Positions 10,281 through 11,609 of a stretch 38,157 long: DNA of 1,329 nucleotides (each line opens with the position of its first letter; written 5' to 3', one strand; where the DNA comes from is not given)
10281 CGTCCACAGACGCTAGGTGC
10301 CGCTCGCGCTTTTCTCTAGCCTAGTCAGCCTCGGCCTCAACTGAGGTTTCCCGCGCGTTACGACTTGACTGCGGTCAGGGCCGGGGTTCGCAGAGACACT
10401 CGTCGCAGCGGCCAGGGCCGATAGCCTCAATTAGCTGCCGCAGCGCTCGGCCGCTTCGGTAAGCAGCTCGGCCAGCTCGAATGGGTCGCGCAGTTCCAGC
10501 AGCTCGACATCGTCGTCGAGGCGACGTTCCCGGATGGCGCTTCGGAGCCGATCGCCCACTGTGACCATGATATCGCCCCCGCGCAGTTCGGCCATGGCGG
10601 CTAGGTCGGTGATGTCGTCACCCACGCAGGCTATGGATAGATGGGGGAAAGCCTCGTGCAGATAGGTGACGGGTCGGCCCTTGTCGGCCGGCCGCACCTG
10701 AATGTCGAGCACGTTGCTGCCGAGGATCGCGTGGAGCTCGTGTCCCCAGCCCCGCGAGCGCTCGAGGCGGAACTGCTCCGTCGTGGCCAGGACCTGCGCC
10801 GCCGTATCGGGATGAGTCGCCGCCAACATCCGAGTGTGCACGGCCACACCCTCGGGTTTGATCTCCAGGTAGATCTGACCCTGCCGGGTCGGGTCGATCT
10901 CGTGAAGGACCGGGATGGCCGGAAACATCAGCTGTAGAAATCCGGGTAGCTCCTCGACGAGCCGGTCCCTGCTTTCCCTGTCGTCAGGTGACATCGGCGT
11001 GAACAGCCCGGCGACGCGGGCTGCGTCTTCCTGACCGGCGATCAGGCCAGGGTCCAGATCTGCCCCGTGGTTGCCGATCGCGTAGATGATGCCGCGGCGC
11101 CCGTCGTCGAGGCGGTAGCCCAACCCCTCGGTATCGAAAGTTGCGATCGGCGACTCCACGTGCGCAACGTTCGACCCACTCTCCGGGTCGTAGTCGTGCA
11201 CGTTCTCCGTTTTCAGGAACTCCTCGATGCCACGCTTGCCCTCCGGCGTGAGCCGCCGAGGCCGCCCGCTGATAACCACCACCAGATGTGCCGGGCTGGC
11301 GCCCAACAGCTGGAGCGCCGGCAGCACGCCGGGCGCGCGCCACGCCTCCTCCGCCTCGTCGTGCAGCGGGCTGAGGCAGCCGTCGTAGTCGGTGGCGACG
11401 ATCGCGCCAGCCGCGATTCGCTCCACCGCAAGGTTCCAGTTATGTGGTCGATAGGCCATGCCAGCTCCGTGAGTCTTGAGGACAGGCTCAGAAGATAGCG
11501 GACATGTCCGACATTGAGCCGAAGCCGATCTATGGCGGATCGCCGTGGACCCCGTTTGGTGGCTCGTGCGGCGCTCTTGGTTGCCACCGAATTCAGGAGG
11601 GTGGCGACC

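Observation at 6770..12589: Operon with two GT20 synthases and two atypical OtsB-type phosphatases: candidate second, uncharacterised sugar-phosphate/compatible-solute pathway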

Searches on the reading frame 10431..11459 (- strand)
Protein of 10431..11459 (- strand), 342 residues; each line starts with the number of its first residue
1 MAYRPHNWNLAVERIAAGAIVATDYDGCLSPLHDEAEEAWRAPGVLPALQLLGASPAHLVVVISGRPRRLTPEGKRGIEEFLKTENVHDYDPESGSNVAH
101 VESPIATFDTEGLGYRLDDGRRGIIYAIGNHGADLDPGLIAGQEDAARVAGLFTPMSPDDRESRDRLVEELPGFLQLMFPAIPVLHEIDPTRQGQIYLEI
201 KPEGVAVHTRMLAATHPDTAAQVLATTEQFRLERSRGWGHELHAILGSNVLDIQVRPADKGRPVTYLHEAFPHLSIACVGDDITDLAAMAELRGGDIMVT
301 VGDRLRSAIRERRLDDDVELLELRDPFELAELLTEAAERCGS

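Call 3: search_protein_families(library=pfam, proteins=[window:10431-11459:-], max_evalue=0.01)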
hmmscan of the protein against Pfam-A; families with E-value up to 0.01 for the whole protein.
window:10431-11459:- (342 aa): 2 families
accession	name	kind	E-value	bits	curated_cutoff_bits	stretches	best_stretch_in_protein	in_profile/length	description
PF02358.22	Trehalose_PPase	-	1.2e-09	38.1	27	1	23-70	2-49/235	Trehalose-phosphatase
PF12710.13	HAD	-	0.0073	17.2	27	0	34-135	71-185/189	haloacid dehalogenase-like hydrolase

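Call 4: search_protein_families(library=ncbifam, proteins=[window:10431-11459:-], max_evalue=0.01)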
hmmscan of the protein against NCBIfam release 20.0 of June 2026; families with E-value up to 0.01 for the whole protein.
window:10431-11459:- (342 aa): 3 families
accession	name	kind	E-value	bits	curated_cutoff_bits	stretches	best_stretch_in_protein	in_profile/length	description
NF011071.0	PRK14501.1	equivalog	1.4e-14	53.3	634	2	193-308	597-707/729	bifunctional alpha,alpha-trehalose-phosphate synthase (UDP-forming)/trehalose-phosphatase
TIGR00685.1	T6PP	equivalog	9e-14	51.9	68.05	2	20-67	5-52/250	trehalose-phosphatase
TIGR01484.1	HAD-SF-IIB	subfamily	0.00024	21.2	41.8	0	228-290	136-213/221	HAD-IIB family hydrolase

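Call 9: search_solved_structures(query=window:10431-11459:-, show_alignments=2, max_evalue=1)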
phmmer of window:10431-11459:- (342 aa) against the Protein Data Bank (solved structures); distinct sequences matched with E-value up to 1: 3.
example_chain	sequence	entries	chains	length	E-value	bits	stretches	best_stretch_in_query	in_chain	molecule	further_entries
5gvx_A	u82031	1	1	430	3.6e-06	29.8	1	15-67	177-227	Trehalose-phosphate phosphatase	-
5dxl_A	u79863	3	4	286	0.0052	19.4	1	19-76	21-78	trehalose-6-phosphate phosphatase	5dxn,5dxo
1u02_A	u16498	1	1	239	0.11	15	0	114-154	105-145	trehalose-6-phosphate phosphatase related protein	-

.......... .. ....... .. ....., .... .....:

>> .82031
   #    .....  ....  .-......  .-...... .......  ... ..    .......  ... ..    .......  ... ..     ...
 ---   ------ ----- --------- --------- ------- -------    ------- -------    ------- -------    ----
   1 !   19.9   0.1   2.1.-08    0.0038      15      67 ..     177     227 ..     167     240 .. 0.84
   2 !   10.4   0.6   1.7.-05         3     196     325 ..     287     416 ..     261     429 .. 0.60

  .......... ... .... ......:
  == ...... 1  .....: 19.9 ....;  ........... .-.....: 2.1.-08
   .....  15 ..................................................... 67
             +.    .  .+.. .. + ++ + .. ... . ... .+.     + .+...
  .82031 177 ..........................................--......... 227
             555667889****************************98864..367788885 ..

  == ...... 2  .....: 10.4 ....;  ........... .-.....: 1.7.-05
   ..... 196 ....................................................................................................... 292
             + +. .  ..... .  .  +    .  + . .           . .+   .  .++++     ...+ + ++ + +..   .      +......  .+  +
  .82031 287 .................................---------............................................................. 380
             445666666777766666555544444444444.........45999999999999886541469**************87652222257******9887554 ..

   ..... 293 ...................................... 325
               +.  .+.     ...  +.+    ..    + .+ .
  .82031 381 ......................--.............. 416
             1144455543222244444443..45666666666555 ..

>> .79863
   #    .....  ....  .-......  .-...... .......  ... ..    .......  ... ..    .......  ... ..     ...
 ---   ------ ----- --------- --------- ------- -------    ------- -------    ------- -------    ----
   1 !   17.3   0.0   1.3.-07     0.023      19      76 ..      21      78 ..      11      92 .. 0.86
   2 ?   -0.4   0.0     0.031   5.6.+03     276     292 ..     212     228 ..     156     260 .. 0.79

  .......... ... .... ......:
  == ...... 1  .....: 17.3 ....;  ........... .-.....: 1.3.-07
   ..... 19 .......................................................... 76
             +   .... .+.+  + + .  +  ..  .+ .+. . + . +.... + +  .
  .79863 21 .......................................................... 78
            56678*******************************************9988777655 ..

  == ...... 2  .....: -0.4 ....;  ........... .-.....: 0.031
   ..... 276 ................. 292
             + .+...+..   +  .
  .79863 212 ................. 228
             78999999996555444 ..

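Call 17: find_homologous_proteins(query=window:10431-11459:-, max_evalue=0.00001)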
Query window:10431-11459:- (342 aa): 10 proteins with E <= 0.00001 among 8000 candidates.
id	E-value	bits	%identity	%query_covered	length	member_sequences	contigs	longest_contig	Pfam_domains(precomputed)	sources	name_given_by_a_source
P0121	5.8e-183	626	100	82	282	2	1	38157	-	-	-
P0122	2.3e-110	387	57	96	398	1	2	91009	PF02358.23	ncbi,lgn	-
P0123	1.3e-106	375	58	96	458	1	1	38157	PF02358.23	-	-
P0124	8.0e-105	369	54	96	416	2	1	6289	PF02358.23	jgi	jgi:trehalose-6-phosphatase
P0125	2.7e-104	367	73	68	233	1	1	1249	-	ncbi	ncbi:MAG: hypothetical protein ACRDQZ_16470, partial [Mycobacteriales bacterium]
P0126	5.9e-104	366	55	99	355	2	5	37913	PF02358.23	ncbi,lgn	-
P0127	9.7e-92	326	48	96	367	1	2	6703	PF02358.23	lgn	-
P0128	1.9e-87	312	47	94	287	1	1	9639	PF02358.23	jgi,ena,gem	-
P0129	2.9e-6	45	33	41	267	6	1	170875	PF02358.23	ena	-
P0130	7.0e-6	44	27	83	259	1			PF02358.23,PF08282.19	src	-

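Call 18: find_encoding_contigs(protein=P0126, flank=10000, max_places=3)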
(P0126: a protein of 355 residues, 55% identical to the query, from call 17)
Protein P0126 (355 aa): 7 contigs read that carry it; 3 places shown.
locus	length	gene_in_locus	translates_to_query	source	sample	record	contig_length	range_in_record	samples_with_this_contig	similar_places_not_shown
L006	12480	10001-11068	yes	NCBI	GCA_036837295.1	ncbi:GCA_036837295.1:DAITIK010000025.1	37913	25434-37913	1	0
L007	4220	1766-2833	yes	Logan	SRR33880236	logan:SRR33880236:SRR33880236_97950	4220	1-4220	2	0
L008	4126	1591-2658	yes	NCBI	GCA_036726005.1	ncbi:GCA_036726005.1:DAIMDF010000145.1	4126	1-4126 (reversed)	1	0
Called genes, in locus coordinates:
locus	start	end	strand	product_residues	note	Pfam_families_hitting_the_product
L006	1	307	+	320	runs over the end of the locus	PF00248:Aldo_ket_red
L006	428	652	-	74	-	-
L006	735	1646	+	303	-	PF02277:DBI_PRT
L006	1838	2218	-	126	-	PF17174:DUF5130, PF04536:TPM_phosphatase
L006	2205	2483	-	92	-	-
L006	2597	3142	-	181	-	-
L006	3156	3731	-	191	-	PF01844:HNH, PF14279:HNH_5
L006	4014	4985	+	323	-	PF21088:MS_channel_1st, PF00924:MS_channel_2nd, PF21082:MS_channel_3rd (weak)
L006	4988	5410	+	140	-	PF01152:Bac_globin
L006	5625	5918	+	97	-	PF01909:NTP_transf_2, PF18765:Polbeta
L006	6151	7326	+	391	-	-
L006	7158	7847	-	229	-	-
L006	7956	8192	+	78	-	PF01934:HepT-like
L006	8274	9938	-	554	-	PF02463:SMC_N (faint), PF13476:AAA_23 (faint), PF00005:ABC_tran, PF13304:AAA_21 (faint), PF13401:AAA_22 (faint), PF13555:AAA_29 (faint), PF12848:ABC_tran_Xtn, PF00005:ABC_tran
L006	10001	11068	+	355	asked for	PF02358:Trehalose_PPase (faint)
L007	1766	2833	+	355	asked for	PF02358:Trehalose_PPase (faint)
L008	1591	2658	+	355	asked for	PF02358:Trehalose_PPase (faint)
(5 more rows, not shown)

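Call 19: find_encoding_contigs(protein=P0124, flank=10000, max_places=3)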
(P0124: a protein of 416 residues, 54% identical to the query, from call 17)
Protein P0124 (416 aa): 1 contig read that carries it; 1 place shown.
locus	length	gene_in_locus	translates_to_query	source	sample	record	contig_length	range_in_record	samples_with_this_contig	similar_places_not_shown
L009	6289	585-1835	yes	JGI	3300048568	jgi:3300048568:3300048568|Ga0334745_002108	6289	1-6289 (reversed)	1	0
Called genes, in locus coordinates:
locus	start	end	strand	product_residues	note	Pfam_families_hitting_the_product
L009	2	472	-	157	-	?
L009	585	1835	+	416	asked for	PF02358:Trehalose_PPase (faint)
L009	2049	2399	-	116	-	-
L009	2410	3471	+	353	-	PF00982:Glyco_transf_20, PF00534:Glycos_transf_1 (faint)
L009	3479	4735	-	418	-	-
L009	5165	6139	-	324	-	PF03631:Virul_fac_BrkB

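Call 20: find_encoding_contigs(protein=P0128, flank=10000, max_places=3)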
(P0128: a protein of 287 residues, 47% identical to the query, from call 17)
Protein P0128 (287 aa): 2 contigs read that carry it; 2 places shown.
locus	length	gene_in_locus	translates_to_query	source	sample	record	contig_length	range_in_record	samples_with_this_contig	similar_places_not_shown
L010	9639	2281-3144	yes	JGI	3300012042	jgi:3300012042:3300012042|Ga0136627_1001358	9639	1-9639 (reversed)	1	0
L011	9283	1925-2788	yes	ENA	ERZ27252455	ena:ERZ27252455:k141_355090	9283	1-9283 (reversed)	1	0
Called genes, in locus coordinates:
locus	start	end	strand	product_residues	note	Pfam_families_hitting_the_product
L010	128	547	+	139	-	-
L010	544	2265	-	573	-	PF02463:SMC_N (faint), PF00005:ABC_tran, PF05783:DLIC (faint), PF13304:AAA_21 (faint), PF13401:AAA_22 (faint), PF13555:AAA_29 (faint), PF12848:ABC_tran_Xtn, PF00005:ABC_tran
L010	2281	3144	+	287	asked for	PF02358:Trehalose_PPase (faint)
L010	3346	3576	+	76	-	-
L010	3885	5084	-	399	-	-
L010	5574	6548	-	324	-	PF03631:Virul_fac_BrkB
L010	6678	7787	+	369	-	PF00285:Citrate_synt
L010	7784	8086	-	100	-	-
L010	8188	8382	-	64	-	-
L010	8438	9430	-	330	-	PF00140:Sigma70_r1_2, PF04542:Sigma70_r2, PF04539:Sigma70_r3, PF04545:Sigma70_r4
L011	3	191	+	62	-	?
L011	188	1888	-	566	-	PF00005:ABC_tran, PF02463:SMC_N (faint), PF05783:DLIC (faint), PF13555:AAA_29 (faint), PF13304:AAA_21 (faint), PF13401:AAA_22 (faint), PF12848:ABC_tran_Xtn, PF00005:ABC_tran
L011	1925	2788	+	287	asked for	PF02358:Trehalose_PPase (faint)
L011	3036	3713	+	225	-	PF00982:Glyco_transf_20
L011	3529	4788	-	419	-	-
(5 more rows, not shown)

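Call 21: find_encoding_contigs(protein=P0127, flank=10000, max_places=3)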
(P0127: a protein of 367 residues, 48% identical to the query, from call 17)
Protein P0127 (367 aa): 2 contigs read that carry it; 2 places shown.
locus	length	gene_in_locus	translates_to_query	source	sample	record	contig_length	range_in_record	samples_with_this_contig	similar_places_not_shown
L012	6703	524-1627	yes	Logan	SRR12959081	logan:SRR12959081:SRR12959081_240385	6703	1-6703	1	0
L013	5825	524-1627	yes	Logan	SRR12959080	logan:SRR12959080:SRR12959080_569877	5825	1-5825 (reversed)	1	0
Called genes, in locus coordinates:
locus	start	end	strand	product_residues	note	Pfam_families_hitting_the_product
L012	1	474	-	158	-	?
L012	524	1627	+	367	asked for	PF02358:Trehalose_PPase (faint)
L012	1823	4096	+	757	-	PF13692:Glyco_trans_1_4 (faint), PF00982:Glyco_transf_20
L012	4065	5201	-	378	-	-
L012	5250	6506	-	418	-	PF08341:TED (weak)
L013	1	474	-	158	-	?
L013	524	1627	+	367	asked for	PF02358:Trehalose_PPase (faint)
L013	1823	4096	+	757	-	PF13692:Glyco_trans_1_4 (faint), PF00982:Glyco_transf_20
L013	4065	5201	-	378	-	-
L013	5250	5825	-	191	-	?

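Call 27: find_related_loci(query=A2, collection=genome_contigs, flank=10000)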
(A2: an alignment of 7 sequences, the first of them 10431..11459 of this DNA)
Query A2 (342 aa) in genome_contigs; peptide patterns used: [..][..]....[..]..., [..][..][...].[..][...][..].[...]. (x = any residue, [..] = any of these).
187 stretches matched a pattern; 97 encode a relative of the query (tblastn E <= 1e-3); the best 80 are kept; 80 distinct loci.
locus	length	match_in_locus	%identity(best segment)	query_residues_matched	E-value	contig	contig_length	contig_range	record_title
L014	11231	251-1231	57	1-329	3e-113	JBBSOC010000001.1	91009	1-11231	MAG: Mycobacteriales bacterium isolate LS6_sbin.2 LS6_sbin.2_K_298634_L_91009_cov_12.0000, whole genome shotgun sequence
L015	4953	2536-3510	56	11-337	7e-109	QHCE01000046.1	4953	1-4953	MAG: Acidimicrobiales bacterium isolate RRmetagenome_bin2 antarctic_metabat_spec_bin_10_contig_11164, whole genome shotg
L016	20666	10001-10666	27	20-323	3e-14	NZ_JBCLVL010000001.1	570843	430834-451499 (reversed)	Gordonia sp. CPCC 206044 Scaffold1_1, whole genome shotgun sequence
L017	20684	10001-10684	24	20-338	5e-12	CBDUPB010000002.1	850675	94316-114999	MAG TPA_asm: uncultured Phycisphaeraceae bacterium isolate SRR22808131_binner123_Refined_99 genome assembly, contig: ERZ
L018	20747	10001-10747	27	5-341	9e-12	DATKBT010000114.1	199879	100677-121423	MAG TPA_asm: Thermoanaerobaculia bacterium isolate SMAG_U14427 k141_3000141, whole genome shotgun sequence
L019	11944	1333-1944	26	20-303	2e-11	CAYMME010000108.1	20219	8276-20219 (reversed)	MAG TPA_asm: uncultured Planctomycetales bacterium isolate binchicken_co65_34 genome assembly, contig: NODE_10928_length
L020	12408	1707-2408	25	11-333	7e-11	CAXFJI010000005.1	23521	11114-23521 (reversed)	MAG TPA_asm: uncultured Planctomycetaceae bacterium isolate ERR599082_binner13_Refined_21 genome assembly, contig: ERZ84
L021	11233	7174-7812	22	20-313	9e-11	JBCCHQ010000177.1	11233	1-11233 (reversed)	MAG: Planctomycetota bacterium isolate P01_B01_bin.70 k141_1515484_length_11233_cov_10.0000, whole genome shotgun sequen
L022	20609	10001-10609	27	20-302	2e-10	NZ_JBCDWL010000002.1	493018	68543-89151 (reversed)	Gordonia aichiensis strain H52 NODE_2_length_493018_cov_49.159252, whole genome shotgun sequence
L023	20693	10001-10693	24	20-339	3e-10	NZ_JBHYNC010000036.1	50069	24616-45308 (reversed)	Gordonia sp. NPDC058843 NPDC058843_T48_F9.ctg-0036, whole genome shotgun sequence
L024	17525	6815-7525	26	20-340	5e-10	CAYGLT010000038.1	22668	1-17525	MAG TPA_asm: uncultured Phycisphaeraceae bacterium isolate ERP116193_co1_229 genome assembly, contig: NODE_6136_length_2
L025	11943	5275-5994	24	5-333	7e-10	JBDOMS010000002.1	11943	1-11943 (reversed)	MAG: Pirellulales bacterium isolate FK190211_WC_24_26_27_29_metabat1_scaf2bin.063 NODE_4334_length_11943_cov_1.411307, w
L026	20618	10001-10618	24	20-303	2e-9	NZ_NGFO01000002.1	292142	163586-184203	Gordonia lacunae strain BS2 scaffold2.1, whole genome shotgun sequence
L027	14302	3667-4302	26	20-310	2e-9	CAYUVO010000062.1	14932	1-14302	MAG TPA_asm: uncultured Phycisphaeraceae bacterium isolate SRP215229_co1_212 genome assembly, contig: NODE_2500_length_1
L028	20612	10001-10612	25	20-303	3e-9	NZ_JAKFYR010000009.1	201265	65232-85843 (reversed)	Rhodococcus sp. CH91 Scaffold9, whole genome shotgun sequence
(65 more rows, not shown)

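Call 63: predict_structure(alignment_id=A5)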
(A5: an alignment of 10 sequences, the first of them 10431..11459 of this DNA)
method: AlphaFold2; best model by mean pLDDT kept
length: 342 residues; sequences in the alignment: 10
mean_pLDDT: 86.1   pTM: 0.81
mean pLDDT of the five models: 86.1, 82.8, 80.7, 80.4, 79.9
residues with pLDDT >= 90: 171; 70-90: 138; 50-70: 29; < 50: 4
segments of 3 or more residues with pLDDT < 50: none
pLDDT, mean of each block of 10 residues (from residue 1): 74 94 77 55 85 92 86 76 72 68 83 92 92 86 88 86 95 97 85 86 87 90 97 95 86 84 94 94 86 94 83 89 87 92 71
secondary structure, 60 per line:
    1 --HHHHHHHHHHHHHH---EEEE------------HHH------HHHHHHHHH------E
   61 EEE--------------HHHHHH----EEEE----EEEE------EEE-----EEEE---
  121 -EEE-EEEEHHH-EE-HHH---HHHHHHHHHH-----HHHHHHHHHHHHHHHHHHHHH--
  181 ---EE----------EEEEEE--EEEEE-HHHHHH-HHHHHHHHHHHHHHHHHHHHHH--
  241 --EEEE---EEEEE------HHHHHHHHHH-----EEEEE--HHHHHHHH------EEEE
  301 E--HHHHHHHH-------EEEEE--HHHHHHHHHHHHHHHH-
elements in order: H3-16 E20-23 H45-53 E60-63 H78-83 E88-91 E96-99 E106-108 E114-117 E122-124 E126-129 H143-152 H158-178 E196-201 E204-208 H210-215 H217-238 E243-246 E250-254 H261-270 E276-280 H283-290 E297-301 H304-311 E319-323 H326-341

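Call 67: fold_search(model_id=the predicted structure, library=pdb)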
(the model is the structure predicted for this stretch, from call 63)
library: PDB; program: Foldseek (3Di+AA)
matches with E <= 10: 660; with E <= 0.001: 58
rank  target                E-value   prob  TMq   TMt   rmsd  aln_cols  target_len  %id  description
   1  5gvx                  4.0e-11  1.00  0.51  0.45   7.6       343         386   21  Structural insight into dephosphorylation by Trehalose 6-phosphate Phosphatase (OtsB2) from Mycobacterium Tuberculosis (released 2017-09-27)
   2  5dxl                  2.9e-09  1.00  0.47  0.55   7.2       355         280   16  Structure of Aspergillus fumigatus trehalose-6-phosphate phosphatase crystal form 1 (released 2016-06-15)
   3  5dxi_A                3.5e-09  1.00  0.53  0.61   7.0       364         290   16  Structure of C. albicans Trehalose-6-phosphate phosphatase C-terminal domain (released 2016-06-15)
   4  5dxn                  5.7e-09  1.00  0.44  0.54   6.9       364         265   15  Structure of Aspergillus fumigatus trehalose-6-phosphate phosphatase crystal form 2 (released 2016-06-15)
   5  5dxo_A                8.6e-09  1.00  0.45  0.54   7.6       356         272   17  Structure of Aspergillus fumigatus trehalose-6-phosphate phosphatase crystal form 3 (released 2016-06-15)
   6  5dxi_B                2.0e-08  1.00  0.52  0.61   6.9       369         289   15  Structure of C. albicans Trehalose-6-phosphate phosphatase C-terminal domain (released 2016-06-15)
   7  6qj6_E                4.4e-08  1.00  0.51  0.66   5.1       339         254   18  The structure of Trehalose-6-phosphatase from Burkholderia pseudomallei (released 2020-01-15)
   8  6qj6_A                6.8e-08  1.00  0.53  0.66   4.4       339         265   17  The structure of Trehalose-6-phosphatase from Burkholderia pseudomallei (released 2020-01-15)
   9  6upb_A                6.8e-08  1.00  0.47  0.63   7.3       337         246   18  Structure of apo trehalose-6-phosphate phosphatase from Salmonella typhimurium (released 2020-08-26)
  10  4ofz                  3.9e-07  1.00  0.49  0.42   8.3       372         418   13  Structure of unliganded trehalose-6-phosphate phosphatase from Brugia malayi (released 2014-07-16)
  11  5dx9_A                8.6e-07  1.00  0.58  0.64   5.3       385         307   17  Structure of trehalose-6-phosphate phosphatase from Cryptococcus neoformans (released 2016-06-15)
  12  6rmo_E                8.6e-07  1.00  0.47  0.41   8.8       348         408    9  Structure of Plasmodium falciparum IMP-nucleotidase (released 2020-07-15)
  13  6rmd_D                1.8e-06  1.00  0.47  0.44   7.1       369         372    9  Structure of ATP bound Plasmodium falciparum IMP-nucleotidase (released 2020-07-15)
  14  6rn1_A                2.9e-06  1.00  0.46  0.44   8.5       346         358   10  Structure of N-terminal truncated Plasmodium falciparum IMP-nucleotidase (released 2020-07-15)
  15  6rmw_E                3.1e-06  1.00  0.43  0.40   8.6       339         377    8  Structure of N-terminal truncated IMP bound Plasmodium falciparum IMP-nucleotidase (released 2020-07-15)
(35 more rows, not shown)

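Call 69: search_protein_representatives(alignment_id=A6)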
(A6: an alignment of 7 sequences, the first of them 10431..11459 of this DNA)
Query: 7 sequences, 360 profile positions. Proteins with E-value up to 0.001 (for the whole library): 1731; up to 1e-10: 169; up to 1e-30: 7. The best 150 are listed.
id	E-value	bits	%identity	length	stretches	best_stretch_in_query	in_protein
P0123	5.6e-173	591.3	-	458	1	1-352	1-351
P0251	3.0e-130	450.7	-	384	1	1-352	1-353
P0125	6.5e-102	357.5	-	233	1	110-341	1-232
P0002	3.2e-58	213.8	-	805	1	1-342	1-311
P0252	8.4e-43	163.0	-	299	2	105-338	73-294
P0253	2.3e-39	151.7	-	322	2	109-337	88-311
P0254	2.5e-33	131.9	-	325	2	124-341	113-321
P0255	1.6e-19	86.5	-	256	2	196-302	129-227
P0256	1.7e-18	83.1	-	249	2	196-322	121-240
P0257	7.1e-18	81.0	-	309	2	198-304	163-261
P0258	1.5e-17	79.9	-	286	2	194-331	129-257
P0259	2.5e-17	79.2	-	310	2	116-349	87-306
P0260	4.7e-17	78.3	-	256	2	193-302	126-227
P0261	1.2e-16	77.0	-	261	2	181-306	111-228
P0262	1.3e-16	76.9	-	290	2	192-323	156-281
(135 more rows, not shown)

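Call 82: find_related_loci(query=A6, collection=metagenome_contigs, flank=8000)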
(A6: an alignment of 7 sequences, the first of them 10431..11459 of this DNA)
Query A6 (342 aa) in metagenome_contigs; peptide patterns used: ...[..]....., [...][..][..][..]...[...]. (x = any residue, [..] = any of these).
219 stretches matched a pattern; 2 encode a relative of the query (tblastn E <= 1e-3); 2 distinct loci.
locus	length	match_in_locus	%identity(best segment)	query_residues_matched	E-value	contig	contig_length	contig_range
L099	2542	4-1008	54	20-340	6e-114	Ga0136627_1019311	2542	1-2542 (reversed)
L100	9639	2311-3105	47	11-333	4e-86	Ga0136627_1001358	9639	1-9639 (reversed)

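Call 86: find_encoding_contigs(protein=P0251, flank=10000, max_places=4)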
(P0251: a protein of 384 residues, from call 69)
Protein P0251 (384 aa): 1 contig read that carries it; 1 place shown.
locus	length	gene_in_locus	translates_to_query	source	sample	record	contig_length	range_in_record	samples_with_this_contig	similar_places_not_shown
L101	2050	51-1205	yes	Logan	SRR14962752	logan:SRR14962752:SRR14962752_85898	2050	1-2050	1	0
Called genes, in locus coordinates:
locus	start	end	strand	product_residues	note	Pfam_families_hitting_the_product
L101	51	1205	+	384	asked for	PF02358:Trehalose_PPase (faint)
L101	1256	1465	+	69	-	PF24113:DUF7387 (weak)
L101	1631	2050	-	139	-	?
